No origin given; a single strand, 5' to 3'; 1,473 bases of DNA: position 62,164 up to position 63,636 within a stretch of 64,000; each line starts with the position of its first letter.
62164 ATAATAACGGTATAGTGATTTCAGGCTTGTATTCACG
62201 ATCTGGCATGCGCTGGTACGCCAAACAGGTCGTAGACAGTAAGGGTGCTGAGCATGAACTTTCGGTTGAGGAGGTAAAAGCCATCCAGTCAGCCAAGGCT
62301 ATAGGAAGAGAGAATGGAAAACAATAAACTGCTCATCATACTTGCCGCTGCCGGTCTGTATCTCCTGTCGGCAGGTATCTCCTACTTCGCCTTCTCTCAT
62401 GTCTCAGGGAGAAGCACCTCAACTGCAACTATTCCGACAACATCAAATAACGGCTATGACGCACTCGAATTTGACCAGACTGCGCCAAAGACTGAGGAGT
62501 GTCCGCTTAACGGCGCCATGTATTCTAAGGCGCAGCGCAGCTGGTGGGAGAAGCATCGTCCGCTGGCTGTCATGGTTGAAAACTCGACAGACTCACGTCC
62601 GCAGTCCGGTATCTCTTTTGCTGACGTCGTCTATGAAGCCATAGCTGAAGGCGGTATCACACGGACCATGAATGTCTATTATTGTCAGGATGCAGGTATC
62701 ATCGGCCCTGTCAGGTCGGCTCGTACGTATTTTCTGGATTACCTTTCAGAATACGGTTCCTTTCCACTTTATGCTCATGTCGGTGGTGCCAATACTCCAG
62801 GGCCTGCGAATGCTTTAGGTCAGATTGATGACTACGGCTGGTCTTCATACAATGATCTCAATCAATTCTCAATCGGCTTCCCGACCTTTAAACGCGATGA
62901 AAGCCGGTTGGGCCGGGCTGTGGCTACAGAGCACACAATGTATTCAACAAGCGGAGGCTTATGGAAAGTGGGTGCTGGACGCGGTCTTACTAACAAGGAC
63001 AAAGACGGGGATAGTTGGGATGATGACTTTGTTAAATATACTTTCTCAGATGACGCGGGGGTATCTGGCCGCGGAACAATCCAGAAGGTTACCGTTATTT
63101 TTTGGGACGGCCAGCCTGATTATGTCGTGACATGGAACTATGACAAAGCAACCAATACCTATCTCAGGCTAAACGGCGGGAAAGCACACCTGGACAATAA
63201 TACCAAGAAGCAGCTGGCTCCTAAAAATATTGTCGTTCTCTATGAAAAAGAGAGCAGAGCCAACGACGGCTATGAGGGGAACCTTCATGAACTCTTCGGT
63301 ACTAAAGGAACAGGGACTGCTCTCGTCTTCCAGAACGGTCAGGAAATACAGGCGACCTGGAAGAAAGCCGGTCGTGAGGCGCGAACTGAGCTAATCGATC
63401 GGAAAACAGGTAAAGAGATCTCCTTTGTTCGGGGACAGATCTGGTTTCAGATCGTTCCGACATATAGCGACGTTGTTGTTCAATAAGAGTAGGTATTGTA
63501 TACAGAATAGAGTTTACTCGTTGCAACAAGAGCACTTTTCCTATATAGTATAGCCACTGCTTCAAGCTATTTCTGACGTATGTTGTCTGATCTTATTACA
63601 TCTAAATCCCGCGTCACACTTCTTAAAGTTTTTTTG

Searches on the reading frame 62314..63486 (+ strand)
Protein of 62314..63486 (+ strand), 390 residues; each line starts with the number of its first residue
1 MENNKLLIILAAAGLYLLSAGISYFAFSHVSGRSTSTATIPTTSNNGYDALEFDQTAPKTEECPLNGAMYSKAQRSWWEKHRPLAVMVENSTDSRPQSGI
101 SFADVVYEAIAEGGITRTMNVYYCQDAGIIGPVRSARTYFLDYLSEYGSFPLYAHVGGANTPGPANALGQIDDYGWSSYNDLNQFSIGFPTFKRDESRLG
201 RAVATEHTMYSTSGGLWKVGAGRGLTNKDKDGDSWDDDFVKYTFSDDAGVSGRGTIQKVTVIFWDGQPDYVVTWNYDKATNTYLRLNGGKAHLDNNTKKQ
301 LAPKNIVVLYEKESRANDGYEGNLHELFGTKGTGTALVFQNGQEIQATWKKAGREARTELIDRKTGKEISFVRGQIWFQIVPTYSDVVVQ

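Call 85: search_protein_families(library=pfam, proteins=[window:62314-63486:+], max_evalue=0.00001)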
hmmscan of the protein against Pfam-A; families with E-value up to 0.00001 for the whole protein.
window:62314-63486:+ (390 aa): 2 families
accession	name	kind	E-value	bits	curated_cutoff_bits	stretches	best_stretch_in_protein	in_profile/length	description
PF11258.13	DUF3048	-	2.5e-31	109.2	25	1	79-222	12-144/148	Protein of unknown function (DUF3048) N-terminal domain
PF17479.7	DUF3048_C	-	6.1e-25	88.2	25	1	270-377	10-113/114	Protein of unknown function (DUF3048) C-terminal domain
